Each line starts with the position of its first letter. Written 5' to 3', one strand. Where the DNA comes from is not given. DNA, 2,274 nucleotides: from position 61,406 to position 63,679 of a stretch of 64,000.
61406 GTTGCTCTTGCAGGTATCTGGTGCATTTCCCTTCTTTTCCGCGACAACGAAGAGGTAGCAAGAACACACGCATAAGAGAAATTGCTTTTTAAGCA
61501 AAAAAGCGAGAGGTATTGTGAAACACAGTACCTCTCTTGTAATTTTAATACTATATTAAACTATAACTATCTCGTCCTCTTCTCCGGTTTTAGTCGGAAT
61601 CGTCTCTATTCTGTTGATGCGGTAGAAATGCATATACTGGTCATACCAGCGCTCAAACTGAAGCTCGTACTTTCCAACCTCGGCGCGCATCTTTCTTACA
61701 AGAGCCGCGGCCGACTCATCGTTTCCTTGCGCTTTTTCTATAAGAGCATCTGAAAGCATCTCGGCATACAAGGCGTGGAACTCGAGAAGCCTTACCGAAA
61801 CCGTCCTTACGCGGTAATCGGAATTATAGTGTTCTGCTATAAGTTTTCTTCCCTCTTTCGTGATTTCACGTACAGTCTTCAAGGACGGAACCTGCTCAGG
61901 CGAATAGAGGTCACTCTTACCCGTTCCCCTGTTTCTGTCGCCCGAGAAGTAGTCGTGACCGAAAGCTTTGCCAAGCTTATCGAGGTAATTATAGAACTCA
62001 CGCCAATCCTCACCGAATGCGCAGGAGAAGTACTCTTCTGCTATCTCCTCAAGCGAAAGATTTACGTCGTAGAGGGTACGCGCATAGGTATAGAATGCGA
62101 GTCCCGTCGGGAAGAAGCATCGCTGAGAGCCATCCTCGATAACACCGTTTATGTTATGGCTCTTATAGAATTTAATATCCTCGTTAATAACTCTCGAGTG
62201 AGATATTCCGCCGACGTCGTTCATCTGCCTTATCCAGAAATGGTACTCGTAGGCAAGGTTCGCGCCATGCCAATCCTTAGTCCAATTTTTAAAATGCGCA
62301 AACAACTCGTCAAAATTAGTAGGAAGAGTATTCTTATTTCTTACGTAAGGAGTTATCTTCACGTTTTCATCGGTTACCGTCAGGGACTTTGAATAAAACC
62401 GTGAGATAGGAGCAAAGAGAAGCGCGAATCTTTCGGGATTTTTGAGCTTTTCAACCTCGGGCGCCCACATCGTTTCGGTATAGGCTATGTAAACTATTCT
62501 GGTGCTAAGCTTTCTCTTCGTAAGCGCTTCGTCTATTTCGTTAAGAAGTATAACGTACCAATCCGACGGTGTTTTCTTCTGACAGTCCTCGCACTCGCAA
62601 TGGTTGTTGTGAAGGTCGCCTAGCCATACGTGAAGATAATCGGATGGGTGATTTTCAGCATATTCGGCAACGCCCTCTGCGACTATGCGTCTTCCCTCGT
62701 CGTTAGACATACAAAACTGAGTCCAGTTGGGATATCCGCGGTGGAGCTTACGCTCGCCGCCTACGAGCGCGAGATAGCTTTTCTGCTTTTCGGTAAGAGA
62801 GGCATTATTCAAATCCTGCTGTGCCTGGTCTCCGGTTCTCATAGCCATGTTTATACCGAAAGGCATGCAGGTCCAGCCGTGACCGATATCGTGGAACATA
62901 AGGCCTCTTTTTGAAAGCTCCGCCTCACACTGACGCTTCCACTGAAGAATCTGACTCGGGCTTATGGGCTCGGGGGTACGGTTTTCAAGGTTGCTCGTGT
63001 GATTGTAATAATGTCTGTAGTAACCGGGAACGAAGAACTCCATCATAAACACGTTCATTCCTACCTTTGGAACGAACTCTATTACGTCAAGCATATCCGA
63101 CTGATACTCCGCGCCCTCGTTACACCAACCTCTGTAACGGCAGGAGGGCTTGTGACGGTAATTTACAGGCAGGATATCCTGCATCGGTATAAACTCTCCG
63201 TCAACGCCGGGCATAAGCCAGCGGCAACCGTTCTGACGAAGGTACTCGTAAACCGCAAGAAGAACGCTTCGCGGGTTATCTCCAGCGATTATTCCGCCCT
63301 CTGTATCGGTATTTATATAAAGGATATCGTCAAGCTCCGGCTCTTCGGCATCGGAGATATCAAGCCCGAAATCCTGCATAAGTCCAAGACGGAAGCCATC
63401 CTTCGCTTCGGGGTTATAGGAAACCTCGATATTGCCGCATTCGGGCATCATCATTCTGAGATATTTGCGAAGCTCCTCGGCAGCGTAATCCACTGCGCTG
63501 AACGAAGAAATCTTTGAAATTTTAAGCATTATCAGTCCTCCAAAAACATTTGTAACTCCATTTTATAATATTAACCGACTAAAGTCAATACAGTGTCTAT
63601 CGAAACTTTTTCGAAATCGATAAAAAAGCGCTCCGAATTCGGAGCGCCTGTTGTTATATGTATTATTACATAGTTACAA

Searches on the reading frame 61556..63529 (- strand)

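Call 71: search_protein_families(library=padloc, proteins=[window:61556-63529:-], max_evalue=0.00001)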
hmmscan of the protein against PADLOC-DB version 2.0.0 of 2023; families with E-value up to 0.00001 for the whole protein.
window:61556-63529:- (657 aa): 0 families

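Call 72: search_protein_families(library=pfam, proteins=[window:61556-63529:-], max_evalue=0.00001)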
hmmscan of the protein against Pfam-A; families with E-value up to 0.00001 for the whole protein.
window:61556-63529:- (657 aa): 1 family
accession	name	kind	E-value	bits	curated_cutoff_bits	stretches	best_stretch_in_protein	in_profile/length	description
PF16126.11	DUF4838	-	1.3e-14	54.5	26.6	1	250-507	79-315/325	Domain of unknown function (DUF4838)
